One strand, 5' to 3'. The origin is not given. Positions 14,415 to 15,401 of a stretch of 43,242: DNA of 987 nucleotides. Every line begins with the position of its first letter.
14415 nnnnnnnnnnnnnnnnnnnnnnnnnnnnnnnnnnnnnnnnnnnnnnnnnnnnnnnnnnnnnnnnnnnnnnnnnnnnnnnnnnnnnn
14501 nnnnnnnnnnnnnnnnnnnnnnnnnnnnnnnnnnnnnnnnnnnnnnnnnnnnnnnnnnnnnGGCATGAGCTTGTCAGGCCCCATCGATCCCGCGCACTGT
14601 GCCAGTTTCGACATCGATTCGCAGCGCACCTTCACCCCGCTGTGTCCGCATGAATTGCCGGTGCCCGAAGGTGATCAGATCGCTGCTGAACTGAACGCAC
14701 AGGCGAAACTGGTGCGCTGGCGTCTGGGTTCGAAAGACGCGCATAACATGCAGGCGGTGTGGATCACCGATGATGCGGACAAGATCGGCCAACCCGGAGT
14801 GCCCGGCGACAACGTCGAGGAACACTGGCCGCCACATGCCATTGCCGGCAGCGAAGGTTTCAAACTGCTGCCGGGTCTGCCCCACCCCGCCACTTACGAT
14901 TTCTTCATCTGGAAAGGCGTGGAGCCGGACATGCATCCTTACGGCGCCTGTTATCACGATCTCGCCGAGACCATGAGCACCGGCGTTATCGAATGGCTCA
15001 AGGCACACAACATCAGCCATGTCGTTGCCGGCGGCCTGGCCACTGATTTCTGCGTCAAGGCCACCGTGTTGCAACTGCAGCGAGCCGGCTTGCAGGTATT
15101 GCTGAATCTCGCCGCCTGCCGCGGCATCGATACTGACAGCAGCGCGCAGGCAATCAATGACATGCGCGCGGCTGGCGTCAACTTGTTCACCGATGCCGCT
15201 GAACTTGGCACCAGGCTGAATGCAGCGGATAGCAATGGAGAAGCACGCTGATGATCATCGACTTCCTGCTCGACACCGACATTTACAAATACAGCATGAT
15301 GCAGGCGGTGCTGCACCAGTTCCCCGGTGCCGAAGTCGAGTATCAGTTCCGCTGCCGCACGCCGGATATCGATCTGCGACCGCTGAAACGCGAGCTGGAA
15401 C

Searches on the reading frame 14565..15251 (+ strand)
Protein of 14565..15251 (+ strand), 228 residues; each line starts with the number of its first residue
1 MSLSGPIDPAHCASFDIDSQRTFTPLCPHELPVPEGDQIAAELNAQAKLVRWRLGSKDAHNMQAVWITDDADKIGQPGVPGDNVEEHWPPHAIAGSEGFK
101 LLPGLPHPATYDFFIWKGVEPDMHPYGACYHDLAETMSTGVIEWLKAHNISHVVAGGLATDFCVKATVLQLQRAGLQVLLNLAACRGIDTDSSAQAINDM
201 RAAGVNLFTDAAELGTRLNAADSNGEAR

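Call 62: search_protein_families(library=pfam, proteins=[window:14565-15251:+], max_evalue=0.00001)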
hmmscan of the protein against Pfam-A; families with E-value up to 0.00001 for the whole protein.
window:14565-15251:+ (228 aa): 1 family
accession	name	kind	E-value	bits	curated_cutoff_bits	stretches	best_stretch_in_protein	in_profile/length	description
PF00857.26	Isochorismatase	-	8.6e-13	49.2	27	1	17-209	6-172/175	Isochorismatase domain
